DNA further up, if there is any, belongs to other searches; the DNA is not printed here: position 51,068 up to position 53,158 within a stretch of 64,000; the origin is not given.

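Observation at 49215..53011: IFT56 implies a flagellate; its divergently transcribed coiled-coil neighbour is a candidate flagellar component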

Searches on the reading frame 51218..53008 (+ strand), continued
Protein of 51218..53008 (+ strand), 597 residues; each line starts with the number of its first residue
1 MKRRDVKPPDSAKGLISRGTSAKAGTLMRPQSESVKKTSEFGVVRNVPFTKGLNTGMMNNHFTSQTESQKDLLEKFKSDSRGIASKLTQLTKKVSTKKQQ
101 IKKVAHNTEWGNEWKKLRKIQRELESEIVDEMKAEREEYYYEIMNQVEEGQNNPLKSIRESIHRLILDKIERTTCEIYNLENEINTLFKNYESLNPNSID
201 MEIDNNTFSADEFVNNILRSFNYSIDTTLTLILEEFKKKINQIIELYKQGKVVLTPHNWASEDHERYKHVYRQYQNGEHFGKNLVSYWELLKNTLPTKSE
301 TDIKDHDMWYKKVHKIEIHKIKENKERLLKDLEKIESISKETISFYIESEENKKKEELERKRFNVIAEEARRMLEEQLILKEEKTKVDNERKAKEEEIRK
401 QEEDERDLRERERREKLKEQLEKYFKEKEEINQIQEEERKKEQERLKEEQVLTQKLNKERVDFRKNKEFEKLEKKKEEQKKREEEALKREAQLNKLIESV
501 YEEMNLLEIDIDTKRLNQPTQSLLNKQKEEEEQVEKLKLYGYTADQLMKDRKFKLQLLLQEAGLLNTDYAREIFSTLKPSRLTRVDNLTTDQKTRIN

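Call 48: find_homologous_proteins(query=P0013, max_evalue=0.00001)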
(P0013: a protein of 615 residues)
Query P0013 (615 aa): 14 proteins with E <= 0.00001 among 8000 candidates.
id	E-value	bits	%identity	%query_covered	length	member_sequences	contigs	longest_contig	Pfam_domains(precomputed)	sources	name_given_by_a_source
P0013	0.0e+0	1352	100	100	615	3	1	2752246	PF27813.1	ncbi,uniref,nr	ncbi:PREDICTED: coiled-coil domain-containing protein 148-like [Branchiostoma belcheri]|uniref:Coile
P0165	0.0e+0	1214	89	100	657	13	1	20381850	PF27813.1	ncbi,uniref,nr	ncbi:CCDC148 [Branchiostoma lanceolatum]|uniref:CCDC148 protein n=1 Tax=Branchiostoma lanceolatum Ta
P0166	0.0e+0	1155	89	96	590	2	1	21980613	PF27813.1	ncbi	ncbi:coiled-coil domain-containing protein 148-like isoform X2 [Branchiostoma floridae x Branchiosto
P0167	6.4e-145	502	43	99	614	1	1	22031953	PF27813.1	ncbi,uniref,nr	ncbi:coiled-coil domain-containing protein 148 [Nematostella vectensis]|uniref:coiled-coil domain-co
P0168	7.8e-133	462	41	99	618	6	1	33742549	PF27813.1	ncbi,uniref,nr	ncbi:coiled-coil domain-containing protein 148 isoform X2 [Strongylocentrotus purpuratus]|uniref:Coi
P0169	2.3e-129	451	42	99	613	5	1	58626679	PF27813.1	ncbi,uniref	ncbi:coiled-coil domain-containing protein 148-like [Haliotis asinina]|uniref:coiled-coil domain-con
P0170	2.6e-111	391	39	99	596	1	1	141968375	PF27813.1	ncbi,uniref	ncbi:coiled-coil domain-containing protein 148-like [Heterodontus francisci]|uniref:coiled-coil doma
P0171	1.1e-107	379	38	99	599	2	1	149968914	PF27813.1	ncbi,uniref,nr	ncbi:coiled-coil domain-containing protein 148-like isoform X2 [Pristis pectinata]|uniref:coiled-coi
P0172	2.0e-99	352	35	99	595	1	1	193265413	PF27813.1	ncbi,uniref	ncbi:coiled-coil domain-containing protein 148-like [Mobula hypostoma]|uniref:coiled-coil domain-con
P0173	3.5e-99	351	36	97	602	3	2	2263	PF27813.1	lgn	-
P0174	2.6e-93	332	36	99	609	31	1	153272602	PF27813.1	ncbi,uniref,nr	ncbi:coiled-coil domain-containing protein 148 isoform X2 [Peromyscus eremicus]|uniref:coiled-coil d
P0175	4.0e-84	302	35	99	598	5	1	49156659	PF27813.1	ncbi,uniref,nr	ncbi:coiled-coil domain-containing protein 148 isoform X2 [Pygocentrus nattereri]|uniref:coiled-coil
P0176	2.7e-83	299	35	99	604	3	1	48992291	PF27813.1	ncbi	ncbi:hypothetical protein MHYP_G00064550 [Metynnis hypsauchen]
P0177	1.1e-80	290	34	99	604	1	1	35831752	PF27813.1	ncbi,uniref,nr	ncbi:coiled-coil domain-containing protein 148 [Electrophorus electricus]|uniref:coiled-coil domain-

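Call 60: find_encoding_contigs(protein=P0007, flank=8000, max_places=2)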
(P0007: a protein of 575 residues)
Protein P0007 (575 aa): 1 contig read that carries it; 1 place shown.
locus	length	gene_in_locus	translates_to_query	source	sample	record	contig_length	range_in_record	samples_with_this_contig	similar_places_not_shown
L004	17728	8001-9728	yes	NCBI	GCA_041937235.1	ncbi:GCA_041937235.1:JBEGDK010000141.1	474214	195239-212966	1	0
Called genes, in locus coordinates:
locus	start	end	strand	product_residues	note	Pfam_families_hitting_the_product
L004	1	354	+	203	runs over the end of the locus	PF00025:Arf, PF03193:RsgA_GTPase (faint), PF00071:Ras, PF01926:MMR_HSR1 (weak), PF08477:Roc, PF00009:GTP_EFTU (weak)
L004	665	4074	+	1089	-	PF00225:Kinesin, PF16796:Microtub_bd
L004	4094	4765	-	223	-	PF03134:TB2_DP1_HVA22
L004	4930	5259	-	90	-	-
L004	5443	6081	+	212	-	PF02223:Thymidylate_kin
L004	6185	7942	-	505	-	PF07719:TPR_2 (faint), PF13428:TPR_14 (faint), PF13432:TPR_16 (faint), PF14559:TPR_19 (faint), PF01535:PPR (faint), PF12895:ANAPC3 (weak)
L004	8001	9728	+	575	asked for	-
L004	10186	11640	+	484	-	-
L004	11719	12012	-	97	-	-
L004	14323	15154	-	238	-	-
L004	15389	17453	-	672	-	PF03109:ABC1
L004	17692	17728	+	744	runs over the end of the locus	PF13418:Beta-prop_TYW4 (faint), PF01344:Kelch_1 (faint), PF07646:Kelch_2 (faint), PF24681:Kelch_KLHDC2_KLHL20_DRC7, PF13415:Beta-prop_FBX42, PF24981:Beta-prop_ATRN-LZTR1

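Call 79: search_solved_structures(query=A4, max_evalue=0.01)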
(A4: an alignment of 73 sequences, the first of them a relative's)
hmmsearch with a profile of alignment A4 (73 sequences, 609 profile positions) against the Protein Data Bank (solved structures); distinct sequences matched with E-value up to 0.01: 2.
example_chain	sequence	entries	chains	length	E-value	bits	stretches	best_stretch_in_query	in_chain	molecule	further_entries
6e7e_A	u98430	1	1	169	0.0044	19.1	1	75-192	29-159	Inclusion membrane protein A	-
6e6a_B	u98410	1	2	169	0.0061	18.6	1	75-192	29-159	Inclusion membrane protein A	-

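Call 82: predict_structure(alignment_id=A4)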
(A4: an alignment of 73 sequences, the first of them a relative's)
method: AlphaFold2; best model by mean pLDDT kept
length: 597 residues; sequences in the alignment: 73
mean_pLDDT: 75.3   pTM: 0.41
mean pLDDT of the five models: 75.3, 75.1, 74.8, 74.5, 73.6
residues with pLDDT >= 90: 127; 70-90: 288; 50-70: 100; < 50: 82
segments of 3 or more residues with pLDDT < 50: 1-55, 154-156, 504-512, 533-539
pLDDT, mean of each block of 10 residues (from residue 1): 40 36 35 40 42 48 63 83 89 88 84 91 91 85 73 60 77 85 77 58 74 84 84 87 82 80 88 75 75 92 90 78 80 84 90 93 95 96 95 93 91 89 84 76 70 68 71 71 68 60 47 49 58 49 77 92 93 88 81 74
secondary structure, 60 per line:
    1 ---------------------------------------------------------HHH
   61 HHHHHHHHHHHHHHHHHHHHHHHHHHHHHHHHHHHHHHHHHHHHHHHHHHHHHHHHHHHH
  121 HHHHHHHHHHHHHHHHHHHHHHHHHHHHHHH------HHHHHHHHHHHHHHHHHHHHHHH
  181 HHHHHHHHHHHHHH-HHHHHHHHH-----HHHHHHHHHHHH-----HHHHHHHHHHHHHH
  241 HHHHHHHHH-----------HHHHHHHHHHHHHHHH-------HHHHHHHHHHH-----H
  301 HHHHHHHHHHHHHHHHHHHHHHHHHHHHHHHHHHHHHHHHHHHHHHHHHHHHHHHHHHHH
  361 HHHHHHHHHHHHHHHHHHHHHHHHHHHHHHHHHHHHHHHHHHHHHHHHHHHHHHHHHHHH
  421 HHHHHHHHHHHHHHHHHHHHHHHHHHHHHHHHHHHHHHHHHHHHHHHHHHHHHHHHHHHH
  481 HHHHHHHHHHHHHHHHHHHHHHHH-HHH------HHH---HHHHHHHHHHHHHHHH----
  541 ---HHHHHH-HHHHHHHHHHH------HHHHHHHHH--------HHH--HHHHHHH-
elements in order: H58-151 H158-194 H196-204 H210-221 H227-249 H261-276 H284-294 H300-504 H521-536 H544-549 H551-561 H568-576 H590-596

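Call 84: fold_search(model_id=the predicted structure, library=pdb)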
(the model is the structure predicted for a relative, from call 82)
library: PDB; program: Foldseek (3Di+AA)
matches with E <= 10: 176; with E <= 0.001: 0
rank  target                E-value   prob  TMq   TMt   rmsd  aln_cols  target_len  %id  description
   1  1zww_A                6.8e-01  0.21  0.14  0.34  24.2       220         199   14  Crystal structure of endophilin-A1 BAR domain (released 2005-08-02)
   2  2ykt_A                9.6e-01  0.09  0.08  0.19  29.6       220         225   13  Crystal structure of the I-BAR domain of IRSp53 (BAIAP2) in complex with an EHEC derived Tir peptide (released 2011-09-07)
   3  8omv_B                1.0e+00  0.11  0.09  0.09  19.2       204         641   15  Crystal structure of the constitutively active S117E/S181E mutant of human IKK2 (released 2024-04-10)
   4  5lm1_A                1.0e+00  0.05  0.06  0.10  33.4       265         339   11  Crystal Structure of HD-PTP phosphatase in complex with UBAP1 (released 2016-11-30)
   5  1y2o_A                1.1e+00  0.06  0.07  0.15  31.4       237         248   14  Structure of N-terminal domain IRSp53/BAIAP2 (released 2005-02-15)
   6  3g9g                  1.3e+00  0.21  0.12  0.26  22.6       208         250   14  Crystal Structure of the N-terminal EFC/F-BAR domain of Syp1 (released 2009-09-22)
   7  2z0n                  1.3e+00  0.06  0.07  0.15  23.9       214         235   14  Crystal structure of APPL1-BAR domain (released 2008-05-13)
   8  5c5b_C                1.4e+00  0.06  0.07  0.11  25.0       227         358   13  Crystal Structure of Human APPL BAR-PH Heterodimer (released 2016-06-22)
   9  6ixf_B                1.4e+00  0.08  0.08  0.17  18.2       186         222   14  Crystal structure of SeMet apo SH3BP5 (P41) (released 2019-03-20)
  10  4wid_A                1.4e+00  0.08  0.09  0.14  25.6       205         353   15  Crystal structure of the immediate-early 1 protein (IE1) at 2.31 angstrom (tetragonal form after crystal dehydration) (released 2014-10-29)
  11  4dcn_D                1.5e+00  0.10  0.10  0.24  27.9       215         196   12  Crystal Structure Analysis of the Arfaptin2 BAR domain in Complex with ARL1 (released 2012-06-13)
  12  1wdz_A                1.6e+00  0.05  0.07  0.16  31.0       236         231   13  Crystal structure of RCB domain of IRSp53 (released 2005-06-07)
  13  1zww_B                1.7e+00  0.15  0.13  0.33  23.2       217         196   10  Crystal structure of endophilin-A1 BAR domain (released 2005-08-02)
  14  3s84_A                1.7e+00  0.11  0.10  0.23  37.3       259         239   15  Dimeric apoA-IV (released 2012-05-16)
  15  2yfb_A                1.7e+00  0.09  0.09  0.18  27.4       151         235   10  X-ray structure of McpS ligand binding domain in complex with succinate (released 2012-04-18)
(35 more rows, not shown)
